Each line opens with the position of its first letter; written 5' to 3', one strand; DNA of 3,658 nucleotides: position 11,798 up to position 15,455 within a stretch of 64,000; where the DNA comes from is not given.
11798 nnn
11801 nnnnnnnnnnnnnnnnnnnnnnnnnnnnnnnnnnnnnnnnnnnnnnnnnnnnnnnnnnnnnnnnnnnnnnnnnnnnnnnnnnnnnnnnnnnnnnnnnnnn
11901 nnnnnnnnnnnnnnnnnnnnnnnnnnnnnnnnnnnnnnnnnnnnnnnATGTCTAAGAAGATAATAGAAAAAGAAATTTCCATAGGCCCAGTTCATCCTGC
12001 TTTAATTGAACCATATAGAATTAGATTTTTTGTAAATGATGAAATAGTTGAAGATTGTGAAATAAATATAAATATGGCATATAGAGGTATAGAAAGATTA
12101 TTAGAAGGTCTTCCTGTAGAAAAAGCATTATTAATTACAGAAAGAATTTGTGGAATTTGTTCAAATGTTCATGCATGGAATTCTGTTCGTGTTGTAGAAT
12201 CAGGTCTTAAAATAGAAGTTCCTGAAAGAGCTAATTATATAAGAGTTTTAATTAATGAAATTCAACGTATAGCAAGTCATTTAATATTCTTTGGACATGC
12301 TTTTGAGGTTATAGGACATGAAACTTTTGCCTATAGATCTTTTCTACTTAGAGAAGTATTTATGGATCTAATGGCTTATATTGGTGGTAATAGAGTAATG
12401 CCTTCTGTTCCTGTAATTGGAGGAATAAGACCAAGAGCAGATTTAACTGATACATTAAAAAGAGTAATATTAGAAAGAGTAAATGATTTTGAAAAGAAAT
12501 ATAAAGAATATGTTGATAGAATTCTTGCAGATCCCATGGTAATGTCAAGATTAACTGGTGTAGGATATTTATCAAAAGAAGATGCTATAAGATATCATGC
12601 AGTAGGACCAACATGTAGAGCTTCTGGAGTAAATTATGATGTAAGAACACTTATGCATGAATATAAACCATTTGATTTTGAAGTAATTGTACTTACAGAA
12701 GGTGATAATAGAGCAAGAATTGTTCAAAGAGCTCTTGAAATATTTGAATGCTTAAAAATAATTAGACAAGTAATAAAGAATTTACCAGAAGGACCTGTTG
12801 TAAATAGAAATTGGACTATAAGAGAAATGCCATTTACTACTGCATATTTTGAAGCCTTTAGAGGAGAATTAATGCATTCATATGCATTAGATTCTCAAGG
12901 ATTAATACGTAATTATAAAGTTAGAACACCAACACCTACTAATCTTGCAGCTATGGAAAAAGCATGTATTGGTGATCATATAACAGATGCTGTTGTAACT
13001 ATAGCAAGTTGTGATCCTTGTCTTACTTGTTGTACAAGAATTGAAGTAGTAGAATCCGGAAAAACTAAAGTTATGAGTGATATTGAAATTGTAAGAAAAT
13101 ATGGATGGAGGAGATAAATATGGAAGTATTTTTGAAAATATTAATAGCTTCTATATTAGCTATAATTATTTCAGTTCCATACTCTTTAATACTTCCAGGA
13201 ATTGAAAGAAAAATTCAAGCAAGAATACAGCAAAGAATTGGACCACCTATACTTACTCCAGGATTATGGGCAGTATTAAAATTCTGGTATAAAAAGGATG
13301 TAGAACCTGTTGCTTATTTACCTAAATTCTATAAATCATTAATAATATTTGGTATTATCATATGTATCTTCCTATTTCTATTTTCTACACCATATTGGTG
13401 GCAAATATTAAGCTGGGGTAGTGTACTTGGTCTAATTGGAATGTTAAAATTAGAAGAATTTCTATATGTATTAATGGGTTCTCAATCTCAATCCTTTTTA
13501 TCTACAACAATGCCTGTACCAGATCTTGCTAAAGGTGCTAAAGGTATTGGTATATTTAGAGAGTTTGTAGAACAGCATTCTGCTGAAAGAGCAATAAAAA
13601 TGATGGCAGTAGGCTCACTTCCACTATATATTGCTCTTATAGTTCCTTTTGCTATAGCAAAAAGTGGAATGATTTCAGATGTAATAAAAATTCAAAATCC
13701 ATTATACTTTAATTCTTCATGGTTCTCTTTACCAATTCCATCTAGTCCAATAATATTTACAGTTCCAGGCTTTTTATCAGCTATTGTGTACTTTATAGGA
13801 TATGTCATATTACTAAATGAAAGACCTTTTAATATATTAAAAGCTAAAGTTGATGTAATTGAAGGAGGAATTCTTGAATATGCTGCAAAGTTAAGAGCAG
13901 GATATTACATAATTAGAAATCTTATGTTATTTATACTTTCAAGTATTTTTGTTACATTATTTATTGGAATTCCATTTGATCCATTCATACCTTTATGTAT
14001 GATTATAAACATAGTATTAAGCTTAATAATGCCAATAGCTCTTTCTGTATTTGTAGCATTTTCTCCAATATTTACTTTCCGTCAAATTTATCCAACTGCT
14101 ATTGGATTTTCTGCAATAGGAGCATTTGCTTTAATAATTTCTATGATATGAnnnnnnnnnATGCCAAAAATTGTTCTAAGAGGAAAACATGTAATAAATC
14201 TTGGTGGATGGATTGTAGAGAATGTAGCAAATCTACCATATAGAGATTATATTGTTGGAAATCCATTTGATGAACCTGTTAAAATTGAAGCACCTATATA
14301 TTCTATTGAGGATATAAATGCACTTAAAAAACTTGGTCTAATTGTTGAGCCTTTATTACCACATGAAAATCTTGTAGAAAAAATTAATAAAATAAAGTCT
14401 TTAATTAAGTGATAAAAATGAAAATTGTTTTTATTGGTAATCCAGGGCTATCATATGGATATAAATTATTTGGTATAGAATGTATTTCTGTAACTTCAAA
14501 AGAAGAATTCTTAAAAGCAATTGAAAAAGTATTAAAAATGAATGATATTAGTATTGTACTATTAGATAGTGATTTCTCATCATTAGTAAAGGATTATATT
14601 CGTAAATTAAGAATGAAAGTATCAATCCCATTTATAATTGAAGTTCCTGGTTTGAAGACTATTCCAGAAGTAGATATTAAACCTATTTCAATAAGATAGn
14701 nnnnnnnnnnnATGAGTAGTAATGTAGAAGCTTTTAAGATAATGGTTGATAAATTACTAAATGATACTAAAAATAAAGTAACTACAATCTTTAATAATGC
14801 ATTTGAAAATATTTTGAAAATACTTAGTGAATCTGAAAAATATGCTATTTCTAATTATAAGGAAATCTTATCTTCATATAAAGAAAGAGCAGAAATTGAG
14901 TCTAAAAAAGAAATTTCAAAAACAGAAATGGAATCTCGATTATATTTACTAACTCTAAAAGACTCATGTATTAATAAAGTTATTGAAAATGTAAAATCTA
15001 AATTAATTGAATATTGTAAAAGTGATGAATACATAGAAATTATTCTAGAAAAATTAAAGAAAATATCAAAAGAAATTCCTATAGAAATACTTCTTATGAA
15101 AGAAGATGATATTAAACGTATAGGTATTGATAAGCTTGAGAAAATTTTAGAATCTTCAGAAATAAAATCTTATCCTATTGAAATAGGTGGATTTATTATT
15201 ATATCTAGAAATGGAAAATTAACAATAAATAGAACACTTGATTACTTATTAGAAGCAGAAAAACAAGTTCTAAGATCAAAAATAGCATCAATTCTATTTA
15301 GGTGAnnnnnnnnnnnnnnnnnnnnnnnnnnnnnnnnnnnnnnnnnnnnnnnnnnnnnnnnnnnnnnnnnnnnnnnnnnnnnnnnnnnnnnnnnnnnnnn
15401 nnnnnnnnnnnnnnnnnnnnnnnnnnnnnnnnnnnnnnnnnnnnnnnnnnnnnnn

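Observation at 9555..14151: The hydrogenase core is Eha/Ehb-like: 16 Cys4 ferredoxin motifs across three proteins and no NuoC-like subunit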

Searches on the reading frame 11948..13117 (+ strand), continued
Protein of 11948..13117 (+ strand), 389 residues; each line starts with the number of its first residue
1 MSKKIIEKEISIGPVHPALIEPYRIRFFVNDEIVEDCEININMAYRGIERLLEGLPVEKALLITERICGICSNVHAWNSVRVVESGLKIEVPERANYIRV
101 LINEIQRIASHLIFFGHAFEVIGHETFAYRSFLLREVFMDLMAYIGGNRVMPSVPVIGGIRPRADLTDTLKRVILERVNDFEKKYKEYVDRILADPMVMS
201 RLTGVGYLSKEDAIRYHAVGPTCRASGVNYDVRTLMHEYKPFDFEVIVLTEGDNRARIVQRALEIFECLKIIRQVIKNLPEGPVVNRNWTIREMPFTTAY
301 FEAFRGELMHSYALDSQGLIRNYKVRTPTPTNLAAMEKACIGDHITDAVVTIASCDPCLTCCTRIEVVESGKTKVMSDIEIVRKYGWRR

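Call 43: list_cluster_members(proteins=[P0144, P0145, P0146, P0147, P0148, P0149, P0150, P0151, P0154, P0156])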
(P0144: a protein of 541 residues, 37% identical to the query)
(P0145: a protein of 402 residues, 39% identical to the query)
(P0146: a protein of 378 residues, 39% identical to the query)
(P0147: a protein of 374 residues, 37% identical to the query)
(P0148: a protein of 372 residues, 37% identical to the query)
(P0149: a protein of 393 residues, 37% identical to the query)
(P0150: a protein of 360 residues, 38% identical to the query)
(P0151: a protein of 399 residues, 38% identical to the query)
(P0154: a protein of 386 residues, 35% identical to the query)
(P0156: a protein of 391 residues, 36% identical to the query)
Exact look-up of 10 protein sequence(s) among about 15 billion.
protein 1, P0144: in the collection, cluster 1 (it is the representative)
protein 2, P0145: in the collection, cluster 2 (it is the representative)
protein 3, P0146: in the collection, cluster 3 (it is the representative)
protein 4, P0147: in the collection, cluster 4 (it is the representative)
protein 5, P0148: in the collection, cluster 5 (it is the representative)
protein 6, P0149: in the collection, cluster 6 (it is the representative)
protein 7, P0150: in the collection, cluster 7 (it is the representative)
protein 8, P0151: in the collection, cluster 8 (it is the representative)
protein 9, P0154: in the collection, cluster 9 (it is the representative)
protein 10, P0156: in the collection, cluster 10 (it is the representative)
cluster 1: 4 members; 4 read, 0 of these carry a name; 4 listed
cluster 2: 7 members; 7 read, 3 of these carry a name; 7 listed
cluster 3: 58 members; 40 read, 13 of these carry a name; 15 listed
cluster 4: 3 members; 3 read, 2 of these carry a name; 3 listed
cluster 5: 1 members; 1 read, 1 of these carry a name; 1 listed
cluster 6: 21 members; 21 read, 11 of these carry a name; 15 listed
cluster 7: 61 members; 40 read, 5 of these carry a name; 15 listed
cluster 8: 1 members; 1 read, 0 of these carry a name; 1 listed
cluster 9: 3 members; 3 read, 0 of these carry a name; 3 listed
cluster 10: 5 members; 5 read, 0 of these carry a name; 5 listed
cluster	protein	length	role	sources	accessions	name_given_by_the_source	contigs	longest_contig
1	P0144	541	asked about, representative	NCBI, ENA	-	-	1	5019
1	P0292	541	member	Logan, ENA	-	-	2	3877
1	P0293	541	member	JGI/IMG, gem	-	-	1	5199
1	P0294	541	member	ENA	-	-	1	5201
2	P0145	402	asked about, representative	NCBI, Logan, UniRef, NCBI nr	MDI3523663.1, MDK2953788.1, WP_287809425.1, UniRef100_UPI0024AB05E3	nickel-dependent hydrogenase large subunit [Kosmotoga sp.] | hydrogenase large subunit n=1 Tax=Kosmotoga sp. TaxID=1955248 RepID=UPI0024AB05E3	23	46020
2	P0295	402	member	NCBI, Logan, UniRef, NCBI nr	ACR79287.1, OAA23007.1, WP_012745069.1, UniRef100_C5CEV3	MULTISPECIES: nickel-dependent hydrogenase large subunit [Kosmotoga] | NADH-ubiquinone oxidoreductase chain 49kDa n=1 Tax=Kosmotoga olearia (strain ATCC ...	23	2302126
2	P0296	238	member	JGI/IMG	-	NADH-quinone oxidoreductase subunit D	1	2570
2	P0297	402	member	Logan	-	-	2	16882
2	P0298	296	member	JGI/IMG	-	-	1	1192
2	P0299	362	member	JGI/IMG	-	-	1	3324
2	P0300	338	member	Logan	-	-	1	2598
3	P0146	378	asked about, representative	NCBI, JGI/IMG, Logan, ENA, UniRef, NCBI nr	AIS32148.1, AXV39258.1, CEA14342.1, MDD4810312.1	MAG: nickel-dependent hydrogenase large subunit [Methanobacterium formicicum] | energy-converting hydrogenase A subunit O | Energy-converting hydrogenase A subunit O EhaO n=1 Tax=Methanobacterium formicicum ...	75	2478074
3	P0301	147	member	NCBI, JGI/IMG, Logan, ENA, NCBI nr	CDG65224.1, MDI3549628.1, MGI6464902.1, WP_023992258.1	MAG: energy-converting hydrogenase subunit [Methanobacterium sp.] | energy-converting hydrogenase A subunit N | NADH-quinone oxidoreductase subunit B family protein [Methanobacterium sp.]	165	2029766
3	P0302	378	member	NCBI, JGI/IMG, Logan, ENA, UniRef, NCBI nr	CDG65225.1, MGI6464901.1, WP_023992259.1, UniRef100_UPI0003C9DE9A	putative protein MJ0515 [Methanobacterium sp. MB1] | energy-converting hydrogenase A subunit O | hydrogenase large subunit n=1 Tax=Methanobacterium sp. TaxID=2164 RepID=UPI0003C9DE9A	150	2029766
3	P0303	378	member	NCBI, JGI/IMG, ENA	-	energy-converting hydrogenase A subunit O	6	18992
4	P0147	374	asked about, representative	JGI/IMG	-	NADH-quinone oxidoreductase subunit D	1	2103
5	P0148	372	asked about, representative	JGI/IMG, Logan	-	NADH-quinone oxidoreductase subunit D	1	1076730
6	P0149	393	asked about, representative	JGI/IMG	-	NADH-quinone oxidoreductase subunit D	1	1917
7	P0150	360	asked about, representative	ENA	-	-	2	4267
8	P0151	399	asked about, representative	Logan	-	-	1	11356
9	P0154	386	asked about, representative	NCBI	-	-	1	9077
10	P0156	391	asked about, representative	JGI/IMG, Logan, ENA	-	-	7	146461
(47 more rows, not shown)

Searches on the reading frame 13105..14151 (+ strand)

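Call 6: search_protein_families(library=pfam, proteins=[window:13105-14151:+], max_evalue=0.01)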
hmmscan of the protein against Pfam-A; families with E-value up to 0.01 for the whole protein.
window:13105-14151:+ (348 aa): 1 family
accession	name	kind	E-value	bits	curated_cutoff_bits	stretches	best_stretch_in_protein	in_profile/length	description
PF00146.26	NADHdh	-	6.3e-18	65.6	27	2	160-329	129-279/298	NADH dehydrogenase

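Call 8: search_protein_families(library=ncbifam, proteins=[window:13105-14151:+], max_evalue=0.01)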
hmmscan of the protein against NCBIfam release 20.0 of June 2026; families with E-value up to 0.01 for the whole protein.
window:13105-14151:+ (348 aa): 5 families
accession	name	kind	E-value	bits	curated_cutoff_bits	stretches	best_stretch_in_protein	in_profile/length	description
NF004741.0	PRK06076.1-2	equivalog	4.4e-08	32.7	305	1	216-330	197-303/337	NADH-quinone oxidoreductase subunit NuoH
NF040610.1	F420_dehyd_FpoH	exception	3.2e-07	30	475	1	11-317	13-294/339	F420H2 dehydrogenase subunit FpoH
NF004743.0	PRK06076.1-4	equivalog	1.5e-05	24.1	494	1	181-293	178-274/433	NADH-quinone oxidoreductase subunit NuoH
NF004740.0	PRK06076.1-1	equivalog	4.1e-05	23.2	399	1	217-309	187-279/325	NADH-quinone oxidoreductase subunit NuoH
NF004742.0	PRK06076.1-3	equivalog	4.8e-05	22.7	531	1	162-327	158-315/356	NADH-quinone oxidoreductase subunit NuoH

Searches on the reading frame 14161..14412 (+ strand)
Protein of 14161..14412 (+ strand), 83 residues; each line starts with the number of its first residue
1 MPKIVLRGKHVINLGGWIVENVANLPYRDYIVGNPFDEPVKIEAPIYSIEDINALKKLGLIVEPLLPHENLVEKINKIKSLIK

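Call 6: search_protein_families(library=pfam, proteins=[window:14161-14412:+], max_evalue=0.01)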
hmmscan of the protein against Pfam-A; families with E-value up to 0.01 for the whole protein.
window:14161-14412:+ (83 aa): 1 family
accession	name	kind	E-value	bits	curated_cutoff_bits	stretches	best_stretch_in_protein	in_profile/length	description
PF10622.14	Ehbp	-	3.5e-17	62.7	27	1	6-81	1-74/77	Energy-converting hydrogenase B subunit P (EhbP)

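Call 8: search_protein_families(library=ncbifam, proteins=[window:14161-14412:+], max_evalue=0.01)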
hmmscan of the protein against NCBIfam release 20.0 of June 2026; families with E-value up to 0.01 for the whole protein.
window:14161-14412:+ (83 aa): 0 families

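Call 49: search_solved_structures(query=window:14161-14412:+, max_evalue=10)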
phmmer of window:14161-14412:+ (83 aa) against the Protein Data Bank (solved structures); distinct sequences matched with E-value up to 10: 2.
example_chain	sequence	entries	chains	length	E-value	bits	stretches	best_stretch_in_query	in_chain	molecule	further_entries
9gyt_1E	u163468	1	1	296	1.5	12.5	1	31-80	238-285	uL4m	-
9evs_1E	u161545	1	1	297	1.6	12.5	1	31-80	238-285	uL4m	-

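Call 50: find_homologous_proteins(query=window:14161-14412:+, max_evalue=0.001)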
Query window:14161-14412:+ (83 aa): 42 proteins with E <= 0.001 among 43 candidates.
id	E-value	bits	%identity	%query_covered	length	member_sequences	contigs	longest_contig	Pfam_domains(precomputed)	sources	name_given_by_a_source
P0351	5.6e-42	159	93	88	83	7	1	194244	PF10622.15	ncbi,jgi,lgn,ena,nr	ncbi:MAG: energy-converting hydrogenase B subunit EhbP [Candidatus Methanomethylicia archaeon]|nr:en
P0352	1.6e-40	154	85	99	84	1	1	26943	PF10622.15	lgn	-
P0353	3.0e-38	147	82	99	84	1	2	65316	PF10622.15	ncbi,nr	ncbi:MAG: energy-converting hydrogenase B subunit EhbP [Candidatus Methanomethyliaceae archaeon]|nr:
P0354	1.7e-36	142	80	99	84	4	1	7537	PF10622.15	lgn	-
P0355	7.4e-35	136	76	99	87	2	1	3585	PF10622.15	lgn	-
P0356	3.8e-34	134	76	99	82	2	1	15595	PF10622.15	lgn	-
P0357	2.9e-33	131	71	99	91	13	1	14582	PF10622.15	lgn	-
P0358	3.1e-33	131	71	100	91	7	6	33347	PF10622.15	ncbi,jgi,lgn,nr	ncbi:MAG: hypothetical protein FJZ49_07285 [Candidatus Verstraetearchaeota archaeon]|nr:hypothetical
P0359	3.1e-33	131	72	100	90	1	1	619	PF10622.15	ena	-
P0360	8.7e-33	130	70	99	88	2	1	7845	PF10622.15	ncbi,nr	ncbi:MAG: energy-converting hydrogenase B subunit EhbP [Candidatus Verstraetearchaeota archaeon]|nr:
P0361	2.3e-32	128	70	100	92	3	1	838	PF10622.15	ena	-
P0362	7.0e-32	127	71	99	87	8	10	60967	PF10622.15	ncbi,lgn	ncbi:MAG: energy-converting hydrogenase B subunit EhbP [Candidatus Methanomethyliaceae archaeon]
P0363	2.4e-31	125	71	99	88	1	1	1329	PF10622.15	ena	-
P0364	2.8e-31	125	66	100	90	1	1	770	PF10622.15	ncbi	-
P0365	3.0e-31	125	64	100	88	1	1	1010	PF10622.15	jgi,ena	-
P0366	3.1e-31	125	70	99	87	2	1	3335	PF10622.15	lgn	-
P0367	4.6e-31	124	65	100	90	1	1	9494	PF10622.15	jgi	jgi:energy-converting hydrogenase B subunit P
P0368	1.1e-30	123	64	100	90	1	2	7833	PF10622.15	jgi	jgi:hypothetical protein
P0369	1.3e-30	123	63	99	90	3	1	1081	PF10622.15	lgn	-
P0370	1.5e-30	123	67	99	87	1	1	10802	PF10622.15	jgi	-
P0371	1.5e-30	123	66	100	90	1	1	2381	PF10622.15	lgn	-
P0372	2.0e-30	122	66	100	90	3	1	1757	PF10622.15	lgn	-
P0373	2.2e-30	122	67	99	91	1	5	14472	PF10622.15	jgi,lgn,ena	jgi:hypothetical protein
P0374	3.6e-30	121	66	100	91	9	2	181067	PF10622.15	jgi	jgi:energy-converting hydrogenase B subunit P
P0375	4.3e-30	121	67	100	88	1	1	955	PF10622.15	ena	-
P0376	1.6e-29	119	65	100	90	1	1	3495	PF10622.15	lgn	-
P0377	3.7e-29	118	64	100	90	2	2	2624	PF10622.15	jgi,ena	-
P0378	4.3e-29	118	64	100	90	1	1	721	PF10622.15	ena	-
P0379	4.9e-29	118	61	100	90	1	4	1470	PF10622.15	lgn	-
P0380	5.8e-29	118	64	100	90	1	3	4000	PF10622.15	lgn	-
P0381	7.2e-29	117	60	100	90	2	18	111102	PF10622.15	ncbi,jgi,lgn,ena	-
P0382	1.8e-28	116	63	100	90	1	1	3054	PF10622.15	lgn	-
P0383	2.8e-28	115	65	100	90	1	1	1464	PF10622.15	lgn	-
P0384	1.4e-27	113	60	100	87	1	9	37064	PF10622.15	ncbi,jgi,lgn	-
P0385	2.0e-27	113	59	100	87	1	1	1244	PF10622.15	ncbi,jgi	jgi:hypothetical protein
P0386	2.7e-27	112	60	100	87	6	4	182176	PF10622.15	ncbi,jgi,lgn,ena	-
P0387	3.8e-27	112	59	100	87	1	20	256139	PF10622.15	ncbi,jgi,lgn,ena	jgi:hypothetical protein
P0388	5.9e-26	108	58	100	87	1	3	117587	PF10622.15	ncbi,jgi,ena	-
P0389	7.5e-26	108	58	100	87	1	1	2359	PF10622.15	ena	-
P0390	2.5e-19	87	55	100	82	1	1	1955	PF10622.15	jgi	jgi:hypothetical protein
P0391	3.4e-18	83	53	100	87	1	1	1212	PF10622.15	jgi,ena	-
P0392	2.6e-10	58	65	52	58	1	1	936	PF10622.15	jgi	jgi:hypothetical protein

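Call 57: predict_structure(alignment_id=A2)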
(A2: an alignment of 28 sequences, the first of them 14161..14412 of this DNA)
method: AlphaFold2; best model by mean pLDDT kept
length: 83 residues; sequences in the alignment: 28
mean_pLDDT: 85.4   pTM: 0.75
mean pLDDT of the five models: 85.4, 76.2, 58.5, 56.9, 54.1
residues with pLDDT >= 90: 44; 70-90: 26; 50-70: 13; < 50: 0
segments of 3 or more residues with pLDDT < 50: none
pLDDT, mean of each block of 10 residues (from residue 1): 83 74 71 95 82 92 91 95 89
secondary structure, 60 per line:
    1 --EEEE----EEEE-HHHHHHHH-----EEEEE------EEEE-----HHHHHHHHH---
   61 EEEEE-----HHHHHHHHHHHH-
elements in order: E3-6 E11-14 H16-23 E29-33 E40-43 H49-57 E61-65 H71-82

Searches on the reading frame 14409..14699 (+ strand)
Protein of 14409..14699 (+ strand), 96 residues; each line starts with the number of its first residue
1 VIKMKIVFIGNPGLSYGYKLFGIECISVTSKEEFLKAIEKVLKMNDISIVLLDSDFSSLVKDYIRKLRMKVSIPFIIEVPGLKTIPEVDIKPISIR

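Call 6: search_protein_families(library=pfam, proteins=[window:14409-14699:+], max_evalue=0.01)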
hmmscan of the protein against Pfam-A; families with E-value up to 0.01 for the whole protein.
window:14409-14699:+ (96 aa): 1 family
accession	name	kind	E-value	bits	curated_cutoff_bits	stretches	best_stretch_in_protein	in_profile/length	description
PF01990.22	ATP-synt_F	-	1e-14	55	23.5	1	6-84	1-78/91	ATP synthase (F/14-kDa) subunit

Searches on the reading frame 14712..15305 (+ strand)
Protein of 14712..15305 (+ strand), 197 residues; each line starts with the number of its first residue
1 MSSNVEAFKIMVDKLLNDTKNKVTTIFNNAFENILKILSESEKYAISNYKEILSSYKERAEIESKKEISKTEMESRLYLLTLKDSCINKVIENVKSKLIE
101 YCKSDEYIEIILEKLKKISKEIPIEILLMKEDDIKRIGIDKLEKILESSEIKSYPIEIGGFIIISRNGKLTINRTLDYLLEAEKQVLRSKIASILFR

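Call 6: search_protein_families(library=pfam, proteins=[window:14712-15305:+], max_evalue=0.01)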
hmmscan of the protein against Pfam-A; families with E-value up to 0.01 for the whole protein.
window:14712-15305:+ (197 aa): 1 family
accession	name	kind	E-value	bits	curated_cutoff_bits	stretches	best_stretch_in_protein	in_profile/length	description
PF01991.23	vATP-synt_E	-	5.3e-13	49.3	24.2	1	17-196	4-199/199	ATP synthase (E/31 kDa) subunit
